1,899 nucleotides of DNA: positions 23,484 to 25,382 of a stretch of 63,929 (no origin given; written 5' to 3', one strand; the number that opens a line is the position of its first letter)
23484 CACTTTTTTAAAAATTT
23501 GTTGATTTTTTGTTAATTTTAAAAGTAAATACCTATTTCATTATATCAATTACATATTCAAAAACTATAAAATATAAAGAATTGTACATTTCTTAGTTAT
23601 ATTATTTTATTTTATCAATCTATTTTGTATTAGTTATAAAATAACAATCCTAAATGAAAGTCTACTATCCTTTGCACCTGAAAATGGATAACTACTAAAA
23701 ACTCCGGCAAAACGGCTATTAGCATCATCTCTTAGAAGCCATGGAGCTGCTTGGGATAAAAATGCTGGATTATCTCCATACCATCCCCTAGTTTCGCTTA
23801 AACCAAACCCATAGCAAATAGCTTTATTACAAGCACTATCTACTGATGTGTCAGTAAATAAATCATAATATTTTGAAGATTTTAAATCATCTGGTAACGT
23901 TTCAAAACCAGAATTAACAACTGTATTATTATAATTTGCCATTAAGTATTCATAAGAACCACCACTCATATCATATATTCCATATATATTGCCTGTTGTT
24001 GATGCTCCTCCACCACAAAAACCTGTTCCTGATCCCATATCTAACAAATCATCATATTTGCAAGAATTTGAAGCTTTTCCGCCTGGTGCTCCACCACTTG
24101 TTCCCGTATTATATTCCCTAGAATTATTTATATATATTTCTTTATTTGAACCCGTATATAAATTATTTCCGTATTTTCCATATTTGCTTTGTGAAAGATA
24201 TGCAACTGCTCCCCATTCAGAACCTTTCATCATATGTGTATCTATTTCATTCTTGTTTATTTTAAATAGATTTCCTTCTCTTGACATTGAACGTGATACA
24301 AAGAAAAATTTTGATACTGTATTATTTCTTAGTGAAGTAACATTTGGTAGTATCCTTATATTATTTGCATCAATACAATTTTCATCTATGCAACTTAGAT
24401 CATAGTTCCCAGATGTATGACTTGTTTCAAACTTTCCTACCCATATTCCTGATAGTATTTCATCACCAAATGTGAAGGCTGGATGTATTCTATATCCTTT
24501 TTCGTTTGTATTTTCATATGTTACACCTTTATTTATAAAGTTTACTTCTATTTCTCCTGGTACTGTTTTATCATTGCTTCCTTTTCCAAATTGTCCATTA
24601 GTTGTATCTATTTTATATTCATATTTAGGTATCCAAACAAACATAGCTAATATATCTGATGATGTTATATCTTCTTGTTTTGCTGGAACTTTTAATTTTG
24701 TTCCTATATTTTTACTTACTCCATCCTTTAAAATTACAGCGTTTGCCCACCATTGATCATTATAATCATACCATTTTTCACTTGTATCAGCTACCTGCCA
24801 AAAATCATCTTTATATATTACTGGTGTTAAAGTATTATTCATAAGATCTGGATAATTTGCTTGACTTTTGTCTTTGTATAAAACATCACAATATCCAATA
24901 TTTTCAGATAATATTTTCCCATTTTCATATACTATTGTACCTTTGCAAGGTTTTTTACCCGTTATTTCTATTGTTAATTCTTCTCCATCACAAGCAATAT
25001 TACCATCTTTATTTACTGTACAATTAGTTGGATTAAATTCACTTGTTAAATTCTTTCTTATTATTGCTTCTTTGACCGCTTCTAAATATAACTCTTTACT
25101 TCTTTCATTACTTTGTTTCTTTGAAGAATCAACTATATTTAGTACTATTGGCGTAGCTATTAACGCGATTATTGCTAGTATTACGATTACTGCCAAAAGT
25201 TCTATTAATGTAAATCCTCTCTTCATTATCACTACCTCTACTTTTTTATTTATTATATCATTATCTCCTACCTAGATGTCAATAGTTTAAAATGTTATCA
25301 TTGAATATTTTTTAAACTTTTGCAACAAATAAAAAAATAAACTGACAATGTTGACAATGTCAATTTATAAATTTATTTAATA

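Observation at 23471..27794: Insert between the S10 operon and rpsF-ssb-rpsR: two tandem RpoD-like sigma factors, a divergent small ORF and a prepilin-anchored FGE-fold protein (candidate undescribed module)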

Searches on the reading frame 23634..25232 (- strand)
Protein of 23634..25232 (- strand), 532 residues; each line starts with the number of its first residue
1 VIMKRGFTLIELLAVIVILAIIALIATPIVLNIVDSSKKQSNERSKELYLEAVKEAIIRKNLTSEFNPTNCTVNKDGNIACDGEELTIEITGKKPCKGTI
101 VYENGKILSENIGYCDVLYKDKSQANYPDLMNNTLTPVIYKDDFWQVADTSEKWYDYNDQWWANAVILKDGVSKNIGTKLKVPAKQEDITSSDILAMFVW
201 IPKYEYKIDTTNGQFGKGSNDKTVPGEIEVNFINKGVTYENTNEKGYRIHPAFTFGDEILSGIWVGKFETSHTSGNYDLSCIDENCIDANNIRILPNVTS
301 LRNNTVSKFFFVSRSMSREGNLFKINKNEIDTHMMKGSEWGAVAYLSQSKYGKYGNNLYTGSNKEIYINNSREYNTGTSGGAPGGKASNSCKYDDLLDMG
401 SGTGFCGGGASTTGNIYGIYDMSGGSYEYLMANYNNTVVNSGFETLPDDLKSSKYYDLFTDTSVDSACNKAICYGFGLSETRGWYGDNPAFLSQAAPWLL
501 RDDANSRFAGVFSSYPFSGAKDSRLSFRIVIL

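Call 3: search_protein_families(library=pfam, proteins=[window:23634-25232:-], max_evalue=0.1)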
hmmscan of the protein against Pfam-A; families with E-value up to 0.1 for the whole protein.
window:23634-25232:- (532 aa): 2 families
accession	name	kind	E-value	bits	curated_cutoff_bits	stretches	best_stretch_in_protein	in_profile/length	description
PF07963.17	N_methyl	-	1.5e-06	27.9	21.2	1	4-26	4-26/27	Prokaryotic N-terminal methylation motif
PF11773.13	ComGE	-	0.08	13.3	25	0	12-78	2-68/82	Competence system putative prepilin ComGE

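Call 4: search_protein_families(library=ncbifam, proteins=[window:23634-25232:-], max_evalue=0.1)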
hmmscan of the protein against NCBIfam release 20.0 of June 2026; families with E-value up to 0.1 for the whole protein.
window:23634-25232:- (532 aa): 15 families
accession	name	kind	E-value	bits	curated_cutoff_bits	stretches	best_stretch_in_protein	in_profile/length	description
TIGR02532.1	IV_pilin_GFxxxE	domain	2.3e-08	33.5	16.3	1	4-27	1-24/24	prepilin-type N-terminal cleavage/methylation domain-containing protein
NF040982.1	ComGD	equivalog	6.4e-07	29.9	70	1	4-107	1-109/139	competence type IV pilus minor pilin ComGD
NF041013.1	T4P_ComGE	equivalog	1.2e-06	28.5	49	1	5-78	4-74/83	competence type IV pilus minor pilin ComGE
TIGR01710.1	typeII_sec_gspG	equivalog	2e-06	27.9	88.85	1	5-69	1-61/134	type II secretion system major pseudopilin GspG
NF041775.1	typeIV_PilA_Myxo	equivalog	2.1e-05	24.6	400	1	4-66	10-72/214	type IV pilin protein PilA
NF040999.1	pilin_ComGC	equivalog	2.4e-05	24.4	75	1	5-79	2-72/84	competence type IV pilus major pilin ComGC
TIGR01708.2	typeII_sec_gspH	equivalog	6.4e-05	23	80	1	5-41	2-35/169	type II secretion system minor pseudopilin GspH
NF041002.1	pilin_ComGF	equivalog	0.00052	20.3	80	1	5-48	2-45/139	competence type IV pilus minor pilin ComGF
NF007862.0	PRK10574.1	equivalog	0.0026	17.9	138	1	2-29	2-29/145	prepilin peptidase-dependent pilin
TIGR02596.1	TIGR02596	subfamily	0.0026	17.8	70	1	7-42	1-36/196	Verru_Chthon cassette protein D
TIGR01711.1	gspJ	equivalog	0.0034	17.2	64.85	1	5-48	1-43/192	type II secretion system minor pseudopilin GspJ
TIGR02599.1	TIGR02599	subfamily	0.011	14.9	256.5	1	6-47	1-41/361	Verru_Chthon cassette protein C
NF007800.0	PRK10506.1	equivalog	0.019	14.8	158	1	3-60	7-64/163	prepilin peptidase-dependent protein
NF038304.1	EPS_HpsC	equivalog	0.022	14.4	200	1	4-44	20-60/318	hormogonium polysaccharide secretion pseudopilin HpsC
TIGR01707.1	gspI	equivalog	0.083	13.4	44.35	0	6-55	1-47/101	type II secretion system minor pseudopilin GspI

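Call 8: search_solved_structures(query=window:23634-25232:-, max_evalue=10, show_alignments=3)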
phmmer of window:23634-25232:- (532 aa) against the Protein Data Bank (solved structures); distinct sequences matched with E-value up to 10: 17.
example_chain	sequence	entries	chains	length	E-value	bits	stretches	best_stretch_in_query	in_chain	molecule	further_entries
8pfb_G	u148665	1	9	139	0.00079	21.5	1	7-57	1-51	Type IV pilin PilE1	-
9lab_B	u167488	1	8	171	0.0056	18.7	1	4-39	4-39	MSHA major pilin subunit MshA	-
5vf4_A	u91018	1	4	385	0.0092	17.9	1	246-275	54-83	Uncharacterized protein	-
9egp_A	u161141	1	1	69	0.016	17.1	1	4-29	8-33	Geopilin domain 1 protein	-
7tgg_A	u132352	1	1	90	0.07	15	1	4-29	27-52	Geopilin domain 1 protein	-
1oqw_A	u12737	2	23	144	0.11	14.4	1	7-87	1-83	Fimbrial protein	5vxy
9laa_A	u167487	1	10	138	0.12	14.2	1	5-41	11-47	Type IV pilin protein PilA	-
6xxe_A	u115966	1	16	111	0.15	13.9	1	7-56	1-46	Uncharacterized protein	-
8qqj_J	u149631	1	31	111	0.17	13.8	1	7-54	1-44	Type IV narrow pilus major component PilA5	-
1cxa_A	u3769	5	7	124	0.32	12.9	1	383-428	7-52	CYTOCHROME C2 | cytochrome c-2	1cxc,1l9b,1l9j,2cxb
8tj2_C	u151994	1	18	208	0.38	12.6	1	7-66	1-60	Type IV major pilin protein PilA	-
6fib_C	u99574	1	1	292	0.47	12.3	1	372-467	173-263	Tumor necrosis factor ligand superfamily member 9,Uncharacterized protein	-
1c2n_A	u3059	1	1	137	0.85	11.5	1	381-450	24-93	CYTOCHROME C2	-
8tob_GA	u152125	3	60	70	0.95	11.3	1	8-59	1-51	Fimbrial protein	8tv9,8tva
1c2r_A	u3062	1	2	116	0.96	11.3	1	381-450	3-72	CYTOCHROME C2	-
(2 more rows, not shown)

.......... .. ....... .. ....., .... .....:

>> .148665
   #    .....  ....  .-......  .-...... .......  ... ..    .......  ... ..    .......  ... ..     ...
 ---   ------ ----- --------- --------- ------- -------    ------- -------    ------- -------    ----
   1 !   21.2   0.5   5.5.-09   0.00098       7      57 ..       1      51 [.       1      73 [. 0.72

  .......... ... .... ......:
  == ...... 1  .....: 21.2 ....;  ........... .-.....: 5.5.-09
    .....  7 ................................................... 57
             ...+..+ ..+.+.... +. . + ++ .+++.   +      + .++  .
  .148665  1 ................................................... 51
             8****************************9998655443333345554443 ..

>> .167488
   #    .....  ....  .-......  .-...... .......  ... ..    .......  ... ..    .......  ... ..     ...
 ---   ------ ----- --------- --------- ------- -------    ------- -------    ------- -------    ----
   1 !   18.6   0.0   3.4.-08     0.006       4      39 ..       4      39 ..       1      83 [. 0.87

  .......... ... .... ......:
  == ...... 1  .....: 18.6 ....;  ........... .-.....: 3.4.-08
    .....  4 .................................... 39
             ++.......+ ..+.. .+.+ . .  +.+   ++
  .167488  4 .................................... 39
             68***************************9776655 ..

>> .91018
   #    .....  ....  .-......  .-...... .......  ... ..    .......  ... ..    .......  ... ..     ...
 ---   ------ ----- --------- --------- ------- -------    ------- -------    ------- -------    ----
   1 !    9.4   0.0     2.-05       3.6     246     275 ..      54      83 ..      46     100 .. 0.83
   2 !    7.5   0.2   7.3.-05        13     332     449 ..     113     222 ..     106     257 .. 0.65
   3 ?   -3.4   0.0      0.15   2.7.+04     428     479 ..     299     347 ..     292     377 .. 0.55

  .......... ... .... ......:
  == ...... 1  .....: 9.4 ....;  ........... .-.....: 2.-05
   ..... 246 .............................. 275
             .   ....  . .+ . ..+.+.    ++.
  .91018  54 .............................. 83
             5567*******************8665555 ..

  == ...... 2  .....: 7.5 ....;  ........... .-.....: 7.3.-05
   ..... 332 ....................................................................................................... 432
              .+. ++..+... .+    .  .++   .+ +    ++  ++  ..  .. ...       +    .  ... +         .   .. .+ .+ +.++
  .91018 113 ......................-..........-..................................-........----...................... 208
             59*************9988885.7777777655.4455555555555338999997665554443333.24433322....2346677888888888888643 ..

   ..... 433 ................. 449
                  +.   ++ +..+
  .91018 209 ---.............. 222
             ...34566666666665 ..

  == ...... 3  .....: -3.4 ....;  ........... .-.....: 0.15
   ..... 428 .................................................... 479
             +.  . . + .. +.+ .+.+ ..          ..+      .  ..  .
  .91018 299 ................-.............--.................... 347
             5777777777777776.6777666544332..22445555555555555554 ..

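Call 9: find_homologous_proteins(query=window:23634-25232:-, max_evalue=0.001)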
Query window:23634-25232:- (532 aa): 7920 proteins with E <= 0.001 among 8000 candidates; the best 120 are listed.
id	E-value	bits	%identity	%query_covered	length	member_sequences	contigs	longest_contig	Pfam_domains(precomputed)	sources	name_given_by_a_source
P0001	0.0e+0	1217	100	100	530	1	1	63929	PF07963.18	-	-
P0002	1.8e-176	606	55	99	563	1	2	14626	PF07963.18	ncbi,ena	-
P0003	1.5e-166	573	52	100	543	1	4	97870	-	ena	-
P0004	1.3e-156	541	52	99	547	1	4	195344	PF07963.18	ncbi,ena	-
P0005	1.1e-152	528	53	99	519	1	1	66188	PF07963.18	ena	-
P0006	1.3e-150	521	51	100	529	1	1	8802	PF07963.18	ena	-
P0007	3.1e-147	510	49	100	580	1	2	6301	PF07963.18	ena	-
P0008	2.3e-143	497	48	100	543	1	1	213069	PF07963.18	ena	-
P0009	2.6e-140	487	50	99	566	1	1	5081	PF07963.18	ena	-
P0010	4.6e-139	483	51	100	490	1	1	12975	PF07963.18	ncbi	-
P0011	9.5e-135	468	47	100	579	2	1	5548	PF07963.18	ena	-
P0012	3.2e-134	467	48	94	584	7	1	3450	PF07963.18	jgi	-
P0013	6.0e-133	463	50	99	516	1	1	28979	PF07963.18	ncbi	-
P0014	9.6e-133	462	50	99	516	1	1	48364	PF07963.18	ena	-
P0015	4.7e-132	460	47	100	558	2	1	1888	PF07963.18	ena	-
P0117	6.0e-102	360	43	100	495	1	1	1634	PF07963.18,PF03781.23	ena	-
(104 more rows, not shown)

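Call 15: find_related_loci(query=A1, collection=genome_contigs, flank=10000)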
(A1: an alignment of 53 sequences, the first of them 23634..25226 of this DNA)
Query A1 (530 aa) in genome_contigs; peptide patterns used: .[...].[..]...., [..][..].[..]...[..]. (x = any residue, [..] = any of these).
599 stretches matched a pattern (row limit reached: there are more); 578 encode a relative of the query (tblastn E <= 1e-3); the best 80 are kept; 79 distinct loci.
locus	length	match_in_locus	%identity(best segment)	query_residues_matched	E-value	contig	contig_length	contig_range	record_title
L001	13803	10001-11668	55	1-529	5e-171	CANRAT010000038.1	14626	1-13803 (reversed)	MAG: uncultured Bacilli bacterium isolate Lapin-016__bin53 genome assembly, contig: Lapin-016__NODE_3669_length_14626_co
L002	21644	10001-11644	46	3-529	5e-131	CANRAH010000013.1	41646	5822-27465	MAG: uncultured Bacilli bacterium isolate Lapin-016__bin50 genome assembly, contig: Lapin-016__NODE_773_length_41646_cov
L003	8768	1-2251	45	1-529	1e-123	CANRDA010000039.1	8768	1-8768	MAG: uncultured Bacilli bacterium isolate Lapin-027__bin13 genome assembly, contig: Lapin-027__NODE_8407_length_8768_cov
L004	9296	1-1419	46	48-529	4e-118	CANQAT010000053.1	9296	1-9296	MAG: uncultured Bacilli bacterium isolate Lapin-002__bin26 genome assembly, contig: Lapin-002__NODE_9860_length_9296_cov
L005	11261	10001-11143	48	133-529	3e-103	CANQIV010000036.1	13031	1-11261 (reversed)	MAG: uncultured Bacilli bacterium isolate Lapin-027__bin54 genome assembly, contig: Lapin-027__NODE_4690_length_13031_co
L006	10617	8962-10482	41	3-529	3e-100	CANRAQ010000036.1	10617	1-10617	MAG: uncultured Bacilli bacterium isolate Lapin-016__bin43 genome assembly, contig: Lapin-016__NODE_5676_length_10617_co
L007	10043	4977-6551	38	1-529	7e-97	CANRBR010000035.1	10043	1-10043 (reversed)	MAG: uncultured Bacilli bacterium isolate Lapin-028__bin7 genome assembly, contig: Lapin-028__NODE_7558_length_10043_cov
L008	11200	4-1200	45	143-529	1e-96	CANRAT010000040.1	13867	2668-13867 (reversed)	MAG: uncultured Bacilli bacterium isolate Lapin-016__bin53 genome assembly, contig: Lapin-016__NODE_3966_length_13867_co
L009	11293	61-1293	45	126-529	1e-95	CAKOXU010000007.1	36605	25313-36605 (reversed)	MAG: uncultured Bacilli bacterium isolate REFINED_METABAT215_TOP10_CONTIGS_1500_ASSEMBLY_K77_MERGED__Hadza_MoBio_hadza-A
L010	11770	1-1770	44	25-530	4e-95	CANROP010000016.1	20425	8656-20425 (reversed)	MAG: uncultured Bacilli bacterium isolate Lapin-020__bin127 genome assembly, contig: Lapin-020__NODE_3406_length_20425_c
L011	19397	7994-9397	41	120-530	5e-95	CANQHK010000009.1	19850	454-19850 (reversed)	MAG: uncultured Bacilli bacterium isolate Lapin-030__bin61 genome assembly, contig: Lapin-030__NODE_3802_length_19850_co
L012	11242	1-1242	45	84-529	3e-94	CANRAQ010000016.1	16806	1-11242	MAG: uncultured Bacilli bacterium isolate Lapin-016__bin43 genome assembly, contig: Lapin-016__NODE_3042_length_16806_co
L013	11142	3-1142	49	123-529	2e-93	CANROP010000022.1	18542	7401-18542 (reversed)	MAG: uncultured Bacilli bacterium isolate Lapin-020__bin127 genome assembly, contig: Lapin-020__NODE_3966_length_18542_c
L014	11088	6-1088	50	143-528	1e-92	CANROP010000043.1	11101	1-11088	MAG: uncultured Bacilli bacterium isolate Lapin-020__bin127 genome assembly, contig: Lapin-020__NODE_8568_length_11101_c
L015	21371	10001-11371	41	116-529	2e-92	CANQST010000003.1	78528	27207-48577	MAG: uncultured Bacilli bacterium isolate Lapin-032__bin60 genome assembly, contig: Lapin-032__NODE_539_length_78528_cov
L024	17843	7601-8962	39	120-529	1e-83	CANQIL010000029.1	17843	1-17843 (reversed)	MAG: uncultured Bacilli bacterium isolate Lapin-028__bin30 genome assembly, contig: Lapin-028__NODE_3505_length_17843_co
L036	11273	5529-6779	43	124-529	4e-80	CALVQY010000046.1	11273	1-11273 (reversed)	MAG: uncultured Bacilli bacterium isolate BRZ_NN__bin51 genome assembly, contig: BRZ_NN__NODE_4761_length_11273_cov_16.9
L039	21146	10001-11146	43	123-499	6e-80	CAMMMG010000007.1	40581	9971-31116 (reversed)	MAG: uncultured Tenericutes bacterium isolate ERR4835866_bin.4_MetaWRAP_v1.1_MAG genome assembly, contig: NODE_335_lengt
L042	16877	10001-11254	41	116-529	5e-79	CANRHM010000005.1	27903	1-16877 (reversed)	MAG: uncultured Bacilli bacterium isolate Lapin-032__bin119 genome assembly, contig: Lapin-032__NODE_2723_length_27903_c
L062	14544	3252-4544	38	74-499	2e-74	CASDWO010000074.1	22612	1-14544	uncultured bacterium isolate SI.A50.metabat-bins.20 genome assembly, contig: SI.A50.metabat-bins.20.fa_k141_309679, whol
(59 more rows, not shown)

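Call 26: predict_structure(alignment_id=A1)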
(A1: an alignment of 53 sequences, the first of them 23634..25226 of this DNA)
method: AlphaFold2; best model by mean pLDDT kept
length: 530 residues; sequences in the alignment: 53
mean_pLDDT: 87.7   pTM: 0.79
mean pLDDT of the five models: 87.7, 83.6, 83.3, 82.7, 79.8
residues with pLDDT >= 90: 303; 70-90: 179; 50-70: 42; < 50: 6
segments of 3 or more residues with pLDDT < 50: none
pLDDT, mean of each block of 10 residues (from residue 1): 69 87 62 62 85 87 88 88 84 85 81 70 90 94 92 95 97 94 95 98 93 91 94 79 87 93 97 88 96 95 97 96 93 97 97 89 87 86 67 62 76 92 90 95 83 93 92 93 86 95 76 95 96
secondary structure, 60 per line:
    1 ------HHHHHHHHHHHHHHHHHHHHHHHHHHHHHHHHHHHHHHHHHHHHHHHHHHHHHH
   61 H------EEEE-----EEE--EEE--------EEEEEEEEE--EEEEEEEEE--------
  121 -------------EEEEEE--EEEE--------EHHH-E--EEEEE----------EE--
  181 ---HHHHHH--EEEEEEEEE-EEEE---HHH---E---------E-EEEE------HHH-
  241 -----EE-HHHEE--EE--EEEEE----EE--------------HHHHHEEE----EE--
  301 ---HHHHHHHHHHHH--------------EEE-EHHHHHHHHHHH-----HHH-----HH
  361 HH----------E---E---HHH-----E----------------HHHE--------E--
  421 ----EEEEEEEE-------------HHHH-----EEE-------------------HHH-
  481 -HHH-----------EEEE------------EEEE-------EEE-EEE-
elements in order: H7-61 E68-71 E77-79 E82-84 E93-101 E104-112 E134-139 E142-145 E162-166 H184-189 E192-200 E202-205 E227-230 E260-264 H285-289 E290-292 H304-315 E330-332 H335-345 H359-362 E425-432 H446-449 E455-457 E496-499 E512-515 E523-525 E527-529
